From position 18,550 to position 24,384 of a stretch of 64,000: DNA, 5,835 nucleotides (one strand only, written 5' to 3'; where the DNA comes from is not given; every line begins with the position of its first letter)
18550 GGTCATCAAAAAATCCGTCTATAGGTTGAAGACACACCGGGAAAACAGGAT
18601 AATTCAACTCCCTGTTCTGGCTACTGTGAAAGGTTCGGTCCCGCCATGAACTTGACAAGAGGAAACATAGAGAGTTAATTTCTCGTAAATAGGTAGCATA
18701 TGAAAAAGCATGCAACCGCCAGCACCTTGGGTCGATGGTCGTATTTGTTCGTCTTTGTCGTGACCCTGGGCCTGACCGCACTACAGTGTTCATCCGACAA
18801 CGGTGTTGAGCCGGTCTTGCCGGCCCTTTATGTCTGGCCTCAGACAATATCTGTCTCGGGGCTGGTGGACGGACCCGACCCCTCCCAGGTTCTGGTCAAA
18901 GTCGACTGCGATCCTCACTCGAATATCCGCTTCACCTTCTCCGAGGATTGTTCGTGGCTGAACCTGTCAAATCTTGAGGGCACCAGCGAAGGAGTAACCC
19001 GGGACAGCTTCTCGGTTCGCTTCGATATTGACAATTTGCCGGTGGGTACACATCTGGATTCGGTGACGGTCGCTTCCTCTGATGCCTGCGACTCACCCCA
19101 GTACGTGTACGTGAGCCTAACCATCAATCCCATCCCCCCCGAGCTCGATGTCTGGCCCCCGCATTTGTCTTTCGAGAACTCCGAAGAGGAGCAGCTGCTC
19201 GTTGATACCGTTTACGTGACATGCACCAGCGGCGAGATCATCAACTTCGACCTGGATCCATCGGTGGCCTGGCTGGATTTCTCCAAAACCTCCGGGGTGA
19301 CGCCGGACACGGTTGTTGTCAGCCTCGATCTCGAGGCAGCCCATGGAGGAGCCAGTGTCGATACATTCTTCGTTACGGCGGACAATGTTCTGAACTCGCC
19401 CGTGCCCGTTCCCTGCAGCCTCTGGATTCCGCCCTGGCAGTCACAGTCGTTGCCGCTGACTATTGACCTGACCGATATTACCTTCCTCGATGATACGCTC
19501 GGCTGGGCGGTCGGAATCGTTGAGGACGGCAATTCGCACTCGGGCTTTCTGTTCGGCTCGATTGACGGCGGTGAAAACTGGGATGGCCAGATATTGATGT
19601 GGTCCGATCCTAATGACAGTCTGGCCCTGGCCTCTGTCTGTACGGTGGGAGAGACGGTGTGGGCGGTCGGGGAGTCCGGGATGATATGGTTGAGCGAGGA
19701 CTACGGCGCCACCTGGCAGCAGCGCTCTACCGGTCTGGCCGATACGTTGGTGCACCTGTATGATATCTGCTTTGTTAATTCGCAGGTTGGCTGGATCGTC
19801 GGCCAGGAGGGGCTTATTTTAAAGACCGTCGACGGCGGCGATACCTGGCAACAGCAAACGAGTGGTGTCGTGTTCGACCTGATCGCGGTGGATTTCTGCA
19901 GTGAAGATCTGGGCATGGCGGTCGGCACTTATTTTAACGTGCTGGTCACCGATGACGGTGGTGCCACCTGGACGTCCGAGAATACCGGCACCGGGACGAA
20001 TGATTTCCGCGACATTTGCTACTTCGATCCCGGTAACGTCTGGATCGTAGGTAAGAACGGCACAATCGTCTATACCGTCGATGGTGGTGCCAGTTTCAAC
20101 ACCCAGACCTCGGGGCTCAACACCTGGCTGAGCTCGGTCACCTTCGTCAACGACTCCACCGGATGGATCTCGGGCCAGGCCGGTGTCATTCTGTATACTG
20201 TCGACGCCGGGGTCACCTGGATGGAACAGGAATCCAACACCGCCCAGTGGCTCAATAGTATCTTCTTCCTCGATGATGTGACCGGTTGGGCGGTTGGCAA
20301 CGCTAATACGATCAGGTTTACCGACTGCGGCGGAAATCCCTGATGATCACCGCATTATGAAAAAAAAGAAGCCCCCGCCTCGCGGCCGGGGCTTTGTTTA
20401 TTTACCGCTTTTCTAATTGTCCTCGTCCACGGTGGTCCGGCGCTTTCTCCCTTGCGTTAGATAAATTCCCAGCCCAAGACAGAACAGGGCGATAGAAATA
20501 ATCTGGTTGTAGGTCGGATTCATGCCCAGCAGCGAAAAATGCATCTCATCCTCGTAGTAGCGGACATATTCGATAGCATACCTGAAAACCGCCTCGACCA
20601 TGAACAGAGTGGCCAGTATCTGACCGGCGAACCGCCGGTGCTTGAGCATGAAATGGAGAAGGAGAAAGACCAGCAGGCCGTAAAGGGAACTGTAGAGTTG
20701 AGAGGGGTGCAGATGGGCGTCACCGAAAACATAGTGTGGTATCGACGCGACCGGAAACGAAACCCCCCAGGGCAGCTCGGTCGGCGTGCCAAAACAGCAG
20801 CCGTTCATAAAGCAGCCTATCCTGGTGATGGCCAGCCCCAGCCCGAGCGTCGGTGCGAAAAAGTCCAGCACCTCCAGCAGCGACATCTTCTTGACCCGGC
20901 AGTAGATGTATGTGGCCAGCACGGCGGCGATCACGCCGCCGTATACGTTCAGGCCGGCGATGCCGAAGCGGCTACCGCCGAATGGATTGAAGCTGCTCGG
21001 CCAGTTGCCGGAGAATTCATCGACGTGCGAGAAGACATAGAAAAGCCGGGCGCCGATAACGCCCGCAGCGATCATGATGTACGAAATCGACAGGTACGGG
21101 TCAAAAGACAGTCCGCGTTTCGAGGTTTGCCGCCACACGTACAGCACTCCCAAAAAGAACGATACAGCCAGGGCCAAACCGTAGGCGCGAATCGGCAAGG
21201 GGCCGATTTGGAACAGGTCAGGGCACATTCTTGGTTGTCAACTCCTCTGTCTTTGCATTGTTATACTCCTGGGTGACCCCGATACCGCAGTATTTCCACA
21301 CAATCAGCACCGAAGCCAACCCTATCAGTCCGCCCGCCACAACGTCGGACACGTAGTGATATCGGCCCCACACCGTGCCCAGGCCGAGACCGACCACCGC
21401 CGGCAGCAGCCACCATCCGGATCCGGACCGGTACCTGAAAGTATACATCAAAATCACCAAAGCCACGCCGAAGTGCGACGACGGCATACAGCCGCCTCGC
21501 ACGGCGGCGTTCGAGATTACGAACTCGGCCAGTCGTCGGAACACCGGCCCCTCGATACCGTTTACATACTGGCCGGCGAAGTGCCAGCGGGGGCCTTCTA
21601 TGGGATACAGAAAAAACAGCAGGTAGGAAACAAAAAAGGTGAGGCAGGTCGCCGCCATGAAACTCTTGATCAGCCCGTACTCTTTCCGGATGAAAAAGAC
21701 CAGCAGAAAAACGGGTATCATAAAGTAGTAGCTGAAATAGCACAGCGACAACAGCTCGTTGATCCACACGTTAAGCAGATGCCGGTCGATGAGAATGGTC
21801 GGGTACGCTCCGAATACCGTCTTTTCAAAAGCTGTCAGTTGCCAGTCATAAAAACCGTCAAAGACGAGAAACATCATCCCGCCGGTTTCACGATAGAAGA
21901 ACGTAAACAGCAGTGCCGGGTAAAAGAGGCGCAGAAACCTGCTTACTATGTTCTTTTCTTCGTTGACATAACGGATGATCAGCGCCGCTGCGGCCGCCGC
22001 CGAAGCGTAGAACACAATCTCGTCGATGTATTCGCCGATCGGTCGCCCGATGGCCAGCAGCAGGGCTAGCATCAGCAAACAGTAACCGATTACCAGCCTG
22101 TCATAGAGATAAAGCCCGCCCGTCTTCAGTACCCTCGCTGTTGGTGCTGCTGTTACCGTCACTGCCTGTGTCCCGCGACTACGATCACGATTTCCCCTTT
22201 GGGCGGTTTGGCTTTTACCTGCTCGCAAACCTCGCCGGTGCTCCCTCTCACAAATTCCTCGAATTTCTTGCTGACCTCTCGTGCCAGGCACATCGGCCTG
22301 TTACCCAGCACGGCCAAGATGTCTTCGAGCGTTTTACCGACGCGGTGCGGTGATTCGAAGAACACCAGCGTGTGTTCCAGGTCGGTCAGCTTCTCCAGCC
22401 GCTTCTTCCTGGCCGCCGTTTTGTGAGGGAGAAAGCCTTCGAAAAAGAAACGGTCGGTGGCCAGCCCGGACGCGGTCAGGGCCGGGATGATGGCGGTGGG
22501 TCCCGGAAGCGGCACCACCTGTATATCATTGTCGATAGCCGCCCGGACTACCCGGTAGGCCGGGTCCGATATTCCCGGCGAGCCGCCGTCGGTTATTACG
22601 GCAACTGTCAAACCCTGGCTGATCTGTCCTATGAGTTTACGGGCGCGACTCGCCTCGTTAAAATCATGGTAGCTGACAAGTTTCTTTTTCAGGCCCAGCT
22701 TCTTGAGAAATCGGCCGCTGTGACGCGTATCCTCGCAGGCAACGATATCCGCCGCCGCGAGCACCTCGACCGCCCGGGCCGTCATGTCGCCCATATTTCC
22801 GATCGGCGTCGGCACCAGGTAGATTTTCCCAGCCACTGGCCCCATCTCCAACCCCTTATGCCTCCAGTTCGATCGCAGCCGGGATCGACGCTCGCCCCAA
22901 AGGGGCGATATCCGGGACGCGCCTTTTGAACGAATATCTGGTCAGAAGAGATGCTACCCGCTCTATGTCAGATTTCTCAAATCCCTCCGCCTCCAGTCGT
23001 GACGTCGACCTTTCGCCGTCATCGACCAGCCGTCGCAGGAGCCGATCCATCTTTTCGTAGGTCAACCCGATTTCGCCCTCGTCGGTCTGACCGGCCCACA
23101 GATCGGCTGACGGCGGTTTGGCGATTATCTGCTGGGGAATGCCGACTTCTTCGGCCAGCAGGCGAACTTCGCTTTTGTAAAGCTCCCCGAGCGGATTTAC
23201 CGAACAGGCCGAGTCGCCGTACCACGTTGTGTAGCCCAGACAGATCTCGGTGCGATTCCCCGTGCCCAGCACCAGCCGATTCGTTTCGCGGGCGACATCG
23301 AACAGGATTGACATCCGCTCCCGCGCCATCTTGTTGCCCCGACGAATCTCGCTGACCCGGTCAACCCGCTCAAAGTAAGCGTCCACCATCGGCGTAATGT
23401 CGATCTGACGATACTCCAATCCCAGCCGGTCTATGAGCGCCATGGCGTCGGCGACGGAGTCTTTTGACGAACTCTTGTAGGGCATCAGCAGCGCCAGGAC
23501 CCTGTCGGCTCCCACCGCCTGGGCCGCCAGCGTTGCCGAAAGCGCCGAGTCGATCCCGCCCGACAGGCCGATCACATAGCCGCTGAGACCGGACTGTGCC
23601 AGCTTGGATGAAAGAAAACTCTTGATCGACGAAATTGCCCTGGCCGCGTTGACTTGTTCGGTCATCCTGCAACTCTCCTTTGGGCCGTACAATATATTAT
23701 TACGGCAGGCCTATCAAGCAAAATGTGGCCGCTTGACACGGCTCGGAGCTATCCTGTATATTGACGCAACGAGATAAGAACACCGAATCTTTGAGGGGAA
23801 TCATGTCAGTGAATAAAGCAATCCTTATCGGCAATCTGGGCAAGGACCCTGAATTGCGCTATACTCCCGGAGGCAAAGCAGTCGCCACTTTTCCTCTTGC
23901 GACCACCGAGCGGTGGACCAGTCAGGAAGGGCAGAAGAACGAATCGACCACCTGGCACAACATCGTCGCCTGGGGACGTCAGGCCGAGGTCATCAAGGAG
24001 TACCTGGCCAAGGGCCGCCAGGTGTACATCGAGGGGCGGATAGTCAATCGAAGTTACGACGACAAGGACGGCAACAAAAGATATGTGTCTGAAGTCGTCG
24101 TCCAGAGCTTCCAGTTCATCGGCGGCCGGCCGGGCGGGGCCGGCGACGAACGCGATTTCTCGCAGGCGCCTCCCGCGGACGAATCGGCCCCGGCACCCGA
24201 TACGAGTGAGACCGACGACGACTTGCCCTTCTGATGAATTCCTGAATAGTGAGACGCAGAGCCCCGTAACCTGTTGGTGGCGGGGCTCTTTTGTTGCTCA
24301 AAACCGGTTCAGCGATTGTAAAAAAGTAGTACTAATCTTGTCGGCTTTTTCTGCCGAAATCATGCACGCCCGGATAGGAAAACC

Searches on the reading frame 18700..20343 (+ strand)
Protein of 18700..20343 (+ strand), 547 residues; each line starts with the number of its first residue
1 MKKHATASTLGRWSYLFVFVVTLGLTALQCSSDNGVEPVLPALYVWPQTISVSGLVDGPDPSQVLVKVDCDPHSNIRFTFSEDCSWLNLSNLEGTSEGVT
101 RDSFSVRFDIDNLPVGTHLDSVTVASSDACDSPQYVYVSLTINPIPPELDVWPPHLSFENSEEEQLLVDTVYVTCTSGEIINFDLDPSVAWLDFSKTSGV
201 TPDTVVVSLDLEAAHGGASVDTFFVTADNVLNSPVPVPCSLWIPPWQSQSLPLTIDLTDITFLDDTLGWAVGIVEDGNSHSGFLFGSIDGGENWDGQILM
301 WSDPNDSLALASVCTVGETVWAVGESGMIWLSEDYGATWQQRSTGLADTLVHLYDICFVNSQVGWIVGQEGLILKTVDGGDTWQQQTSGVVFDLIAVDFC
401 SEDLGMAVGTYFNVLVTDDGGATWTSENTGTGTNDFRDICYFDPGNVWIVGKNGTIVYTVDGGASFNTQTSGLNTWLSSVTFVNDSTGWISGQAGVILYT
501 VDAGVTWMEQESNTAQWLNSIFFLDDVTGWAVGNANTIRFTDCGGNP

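Call 85: search_protein_families(library=pfam, proteins=[window:18700-20343:+], max_evalue=0.00001)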
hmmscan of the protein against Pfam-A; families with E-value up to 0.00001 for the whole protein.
window:18700-20343:+ (547 aa): 3 families
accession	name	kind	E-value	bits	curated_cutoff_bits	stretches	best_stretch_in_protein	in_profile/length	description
PF14870.12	PSII_BNR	-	4.2e-30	105.5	27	4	351-425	18-95/303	Photosynthesis system II assembly factor YCF48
PF15902.12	Sortilin-Vps10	-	5.2e-09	35.8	33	0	328-387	2-61/446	Sortilin, neurotensin receptor 3,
PF02012.26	BNR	-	9.6e-07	28.3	27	0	416-425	2-11/12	BNR/Asp-box repeat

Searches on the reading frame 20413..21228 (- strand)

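Call 86: search_protein_families(library=pfam, proteins=[window:20413-21228:-], max_evalue=0.00001)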
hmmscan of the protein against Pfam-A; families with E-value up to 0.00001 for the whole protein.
window:20413-21228:- (271 aa): 1 family
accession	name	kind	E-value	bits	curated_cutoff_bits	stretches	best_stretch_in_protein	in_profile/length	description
PF01790.23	LGT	-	9.6e-56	189.2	24.9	1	3-256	1-238/240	Prolipoprotein diacylglyceryl transferase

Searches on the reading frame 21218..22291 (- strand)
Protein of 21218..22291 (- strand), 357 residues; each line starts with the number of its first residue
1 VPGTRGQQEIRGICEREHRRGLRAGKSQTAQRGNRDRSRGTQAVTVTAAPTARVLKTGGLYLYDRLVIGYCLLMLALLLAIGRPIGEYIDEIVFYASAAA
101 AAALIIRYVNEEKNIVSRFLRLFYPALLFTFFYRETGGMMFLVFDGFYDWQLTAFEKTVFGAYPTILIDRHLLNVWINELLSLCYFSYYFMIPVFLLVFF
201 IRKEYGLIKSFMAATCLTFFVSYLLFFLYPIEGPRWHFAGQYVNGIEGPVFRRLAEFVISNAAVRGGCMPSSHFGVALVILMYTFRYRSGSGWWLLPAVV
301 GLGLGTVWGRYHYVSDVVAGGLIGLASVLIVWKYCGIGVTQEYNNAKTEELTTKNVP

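Call 86: search_protein_families(library=pfam, proteins=[window:21218-22291:-], max_evalue=0.00001)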
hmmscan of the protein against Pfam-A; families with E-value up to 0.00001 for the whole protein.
window:21218-22291:- (357 aa): 1 family
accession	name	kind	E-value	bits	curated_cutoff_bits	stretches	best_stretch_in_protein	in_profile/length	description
PF14378.12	PAP2_3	-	3.2e-16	60.1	27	1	151-329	2-189/190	PAP2 superfamily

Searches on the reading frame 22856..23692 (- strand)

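Call 86: search_protein_families(library=pfam, proteins=[window:22856-23692:-], max_evalue=0.00001)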
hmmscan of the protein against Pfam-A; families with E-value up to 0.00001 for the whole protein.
window:22856-23692:- (278 aa): 1 family
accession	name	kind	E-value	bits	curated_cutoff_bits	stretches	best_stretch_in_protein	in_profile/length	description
PF02540.23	NAD_synthase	-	6e-79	265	21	1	20-260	2-242/242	NAD synthase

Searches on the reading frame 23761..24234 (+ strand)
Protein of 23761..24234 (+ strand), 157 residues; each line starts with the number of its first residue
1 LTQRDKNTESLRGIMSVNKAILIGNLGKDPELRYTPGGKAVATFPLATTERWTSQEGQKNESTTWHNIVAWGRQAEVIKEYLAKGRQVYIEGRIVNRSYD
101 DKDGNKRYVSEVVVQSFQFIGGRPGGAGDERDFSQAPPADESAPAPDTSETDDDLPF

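Call 109: search_protein_families(library=pfam, proteins=[window:23761-24234:+], max_evalue=0.0001)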
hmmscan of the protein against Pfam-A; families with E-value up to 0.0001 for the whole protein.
window:23761-24234:+ (157 aa): 1 family
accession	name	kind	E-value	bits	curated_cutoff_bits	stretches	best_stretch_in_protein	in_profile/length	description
PF00436.31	SSB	-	3.2e-39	133.6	26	1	17-120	1-104/104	Single-strand binding protein family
